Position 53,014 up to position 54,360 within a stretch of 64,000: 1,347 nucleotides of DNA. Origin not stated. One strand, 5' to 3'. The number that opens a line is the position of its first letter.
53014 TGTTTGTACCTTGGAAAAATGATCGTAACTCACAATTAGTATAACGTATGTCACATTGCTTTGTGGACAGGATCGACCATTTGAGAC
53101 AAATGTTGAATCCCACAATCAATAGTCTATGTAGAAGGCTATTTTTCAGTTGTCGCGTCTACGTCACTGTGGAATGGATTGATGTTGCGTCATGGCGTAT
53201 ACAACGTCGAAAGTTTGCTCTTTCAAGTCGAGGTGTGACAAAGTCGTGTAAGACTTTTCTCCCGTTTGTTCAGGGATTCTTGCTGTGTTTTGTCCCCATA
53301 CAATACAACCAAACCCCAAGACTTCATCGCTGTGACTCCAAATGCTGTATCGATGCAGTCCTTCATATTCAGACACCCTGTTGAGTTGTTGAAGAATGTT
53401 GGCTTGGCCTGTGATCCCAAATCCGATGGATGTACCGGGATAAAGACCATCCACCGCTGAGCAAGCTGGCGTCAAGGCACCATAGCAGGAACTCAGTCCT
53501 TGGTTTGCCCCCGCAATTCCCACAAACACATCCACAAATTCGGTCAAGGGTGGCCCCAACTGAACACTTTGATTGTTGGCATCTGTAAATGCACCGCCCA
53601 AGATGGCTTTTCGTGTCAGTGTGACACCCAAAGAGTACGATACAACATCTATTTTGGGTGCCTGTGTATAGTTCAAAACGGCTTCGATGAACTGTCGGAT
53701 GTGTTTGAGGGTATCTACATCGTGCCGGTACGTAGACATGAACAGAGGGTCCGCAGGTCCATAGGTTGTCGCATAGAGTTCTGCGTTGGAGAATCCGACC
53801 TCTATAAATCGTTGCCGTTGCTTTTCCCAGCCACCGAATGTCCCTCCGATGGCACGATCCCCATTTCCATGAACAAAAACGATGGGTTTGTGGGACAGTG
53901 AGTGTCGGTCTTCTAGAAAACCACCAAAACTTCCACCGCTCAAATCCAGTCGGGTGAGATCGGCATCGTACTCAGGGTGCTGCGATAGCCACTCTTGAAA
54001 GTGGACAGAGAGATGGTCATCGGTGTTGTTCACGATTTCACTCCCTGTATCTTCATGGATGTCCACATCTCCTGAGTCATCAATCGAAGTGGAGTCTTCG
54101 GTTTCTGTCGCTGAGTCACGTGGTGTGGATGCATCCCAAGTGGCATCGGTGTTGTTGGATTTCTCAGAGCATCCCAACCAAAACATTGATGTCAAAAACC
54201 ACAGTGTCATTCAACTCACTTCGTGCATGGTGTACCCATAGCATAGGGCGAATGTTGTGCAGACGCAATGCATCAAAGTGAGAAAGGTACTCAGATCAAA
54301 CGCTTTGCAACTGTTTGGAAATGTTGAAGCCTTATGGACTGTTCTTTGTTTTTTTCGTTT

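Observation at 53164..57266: Eukaryote-like lipid-handling gene string: class-2 lipase, LPCAT-like acyltransferase, START domain protein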

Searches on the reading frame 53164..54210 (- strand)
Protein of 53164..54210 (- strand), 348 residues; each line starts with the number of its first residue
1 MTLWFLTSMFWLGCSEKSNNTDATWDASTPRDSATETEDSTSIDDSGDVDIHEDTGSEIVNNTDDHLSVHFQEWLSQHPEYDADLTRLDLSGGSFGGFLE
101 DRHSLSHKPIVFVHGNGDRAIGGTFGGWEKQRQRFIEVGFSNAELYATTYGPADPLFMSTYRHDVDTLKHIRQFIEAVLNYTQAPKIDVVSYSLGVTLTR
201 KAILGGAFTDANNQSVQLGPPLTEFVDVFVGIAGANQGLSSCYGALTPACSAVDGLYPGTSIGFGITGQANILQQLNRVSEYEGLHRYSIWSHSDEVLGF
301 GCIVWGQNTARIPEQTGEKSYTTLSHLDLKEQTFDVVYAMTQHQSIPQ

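Call 3: search_protein_families(library=pfam, proteins=[window:53164-54210:-], max_evalue=0.01)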
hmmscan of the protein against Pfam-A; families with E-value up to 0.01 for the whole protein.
window:53164-54210:- (348 aa): 1 family
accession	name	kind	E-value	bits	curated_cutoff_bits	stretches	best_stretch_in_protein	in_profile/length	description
PF01674.24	Lipase_2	-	3.3e-58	197.2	20.3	1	108-336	2-216/219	Lipase (class 2)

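Call 4: search_protein_families(library=ncbifam, proteins=[window:53164-54210:-], max_evalue=0.01)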
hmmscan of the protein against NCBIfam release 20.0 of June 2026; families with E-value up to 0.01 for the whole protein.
window:53164-54210:- (348 aa): 1 family
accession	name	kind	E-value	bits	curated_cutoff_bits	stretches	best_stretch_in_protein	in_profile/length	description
NF050060.1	e_nPHAscl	equivalog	1.5e-17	63.7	450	1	94-244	35-181/345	extracellular native short-chain-length polyhydroxyalkanoate depolymerase PhaZ7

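Call 7: search_solved_structures(query=window:53164-54210:-, max_evalue=1, show_alignments=2)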
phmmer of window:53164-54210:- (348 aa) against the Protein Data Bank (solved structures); distinct sequences matched with E-value up to 1: 23.
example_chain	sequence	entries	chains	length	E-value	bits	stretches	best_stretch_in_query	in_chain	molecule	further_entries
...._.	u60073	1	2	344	1.4e-07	34.2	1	92-243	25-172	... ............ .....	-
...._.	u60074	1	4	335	3.8e-07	32.8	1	92-252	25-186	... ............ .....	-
4bym_A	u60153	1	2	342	4e-07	32.7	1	92-251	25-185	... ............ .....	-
5mlx_A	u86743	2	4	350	4.1e-07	32.7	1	92-251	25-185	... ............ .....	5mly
2vtv_A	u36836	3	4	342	4.2e-07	32.6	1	92-251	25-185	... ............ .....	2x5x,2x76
4brs_A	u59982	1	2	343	4.2e-07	32.6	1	92-251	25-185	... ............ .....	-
4bvj_A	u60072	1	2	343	6.5e-07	32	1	92-251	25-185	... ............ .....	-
4btv_A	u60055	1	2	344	1.1e-06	31.3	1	92-251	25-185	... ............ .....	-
6nkc_A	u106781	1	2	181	0.00027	23.4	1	106-200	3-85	Lipase, Lip_vut1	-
3d2c_A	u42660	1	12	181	0.0012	21.3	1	106-199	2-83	Lipase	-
3qmm_A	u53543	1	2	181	0.0012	21.2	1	106-199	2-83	Lipase estA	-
3d2b_A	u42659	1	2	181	0.005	19.2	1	106-199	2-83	Lipase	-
3qzu_A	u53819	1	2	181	0.0052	19.2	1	106-199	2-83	Lipase estA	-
1i6w_A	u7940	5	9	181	0.0072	18.7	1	106-199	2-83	LIPASE A | lipase | Esterase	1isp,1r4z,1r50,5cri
1t4m_A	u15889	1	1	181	0.0084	18.5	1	106-199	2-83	LIPASE A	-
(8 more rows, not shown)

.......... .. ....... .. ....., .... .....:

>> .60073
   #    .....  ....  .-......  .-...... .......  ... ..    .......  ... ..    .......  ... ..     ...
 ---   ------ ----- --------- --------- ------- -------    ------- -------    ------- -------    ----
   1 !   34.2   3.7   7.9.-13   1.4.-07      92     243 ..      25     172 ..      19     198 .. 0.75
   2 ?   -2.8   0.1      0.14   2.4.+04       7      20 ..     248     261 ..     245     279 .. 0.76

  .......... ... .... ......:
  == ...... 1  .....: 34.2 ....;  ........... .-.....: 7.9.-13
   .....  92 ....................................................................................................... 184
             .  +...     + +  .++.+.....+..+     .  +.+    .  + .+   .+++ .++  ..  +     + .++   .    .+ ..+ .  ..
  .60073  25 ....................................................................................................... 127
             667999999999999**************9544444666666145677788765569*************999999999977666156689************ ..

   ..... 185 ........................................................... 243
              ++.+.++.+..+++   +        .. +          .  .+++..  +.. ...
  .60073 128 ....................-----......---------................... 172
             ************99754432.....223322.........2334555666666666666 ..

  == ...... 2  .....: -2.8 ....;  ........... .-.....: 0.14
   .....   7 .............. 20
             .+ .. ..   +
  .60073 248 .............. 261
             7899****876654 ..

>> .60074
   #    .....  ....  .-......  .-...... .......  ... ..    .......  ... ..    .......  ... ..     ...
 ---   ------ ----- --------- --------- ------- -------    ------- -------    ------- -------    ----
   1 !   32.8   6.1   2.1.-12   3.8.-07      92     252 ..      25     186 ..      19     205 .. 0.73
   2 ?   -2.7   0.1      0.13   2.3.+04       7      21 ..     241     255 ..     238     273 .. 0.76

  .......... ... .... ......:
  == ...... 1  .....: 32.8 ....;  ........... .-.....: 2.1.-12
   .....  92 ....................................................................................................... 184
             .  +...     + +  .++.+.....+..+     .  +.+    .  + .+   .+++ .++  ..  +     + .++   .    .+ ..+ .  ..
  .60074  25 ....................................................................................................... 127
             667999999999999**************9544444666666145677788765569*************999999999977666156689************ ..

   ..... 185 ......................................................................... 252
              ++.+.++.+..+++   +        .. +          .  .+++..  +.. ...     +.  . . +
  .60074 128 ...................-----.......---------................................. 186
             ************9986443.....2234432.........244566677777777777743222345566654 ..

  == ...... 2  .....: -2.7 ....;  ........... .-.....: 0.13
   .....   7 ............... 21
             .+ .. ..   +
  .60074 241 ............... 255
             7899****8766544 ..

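Call 26: find_homologous_proteins(query=window:53164-54210:-)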
Query window:53164-54210:- (348 aa): 217 proteins with E <= 0.001 among 1294 candidates; the best 120 are listed.
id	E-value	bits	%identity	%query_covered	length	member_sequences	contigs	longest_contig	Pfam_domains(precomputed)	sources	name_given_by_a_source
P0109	9.8e-232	786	100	98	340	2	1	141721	PF01674.25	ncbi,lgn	-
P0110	3.6e-141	488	61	99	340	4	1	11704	PF01674.25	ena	-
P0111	8.6e-130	451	58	99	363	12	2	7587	PF01674.25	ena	-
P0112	2.5e-129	449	59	98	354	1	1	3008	PF01674.25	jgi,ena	-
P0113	2.5e-124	433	54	99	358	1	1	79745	PF01674.25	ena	-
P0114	1.1e-117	411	55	99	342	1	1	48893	PF01674.25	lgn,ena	-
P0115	6.2e-112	392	60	82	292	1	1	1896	PF01674.25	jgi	jgi:hypothetical protein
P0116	1.6e-110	388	52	98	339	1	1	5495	PF01674.25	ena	-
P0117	2.0e-95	338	47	96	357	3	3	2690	PF01674.25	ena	-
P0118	5.3e-94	333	51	84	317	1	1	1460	PF01674.25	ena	-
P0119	3.7e-91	324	48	87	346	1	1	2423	PF01674.25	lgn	-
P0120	4.6e-90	320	51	86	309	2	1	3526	PF01674.25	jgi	jgi:hypothetical protein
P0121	1.2e-84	303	44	88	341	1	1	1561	PF01674.25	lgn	-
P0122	1.4e-84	302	45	91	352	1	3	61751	PF01674.25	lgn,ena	-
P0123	1.6e-84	302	46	88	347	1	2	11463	PF01674.25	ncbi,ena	-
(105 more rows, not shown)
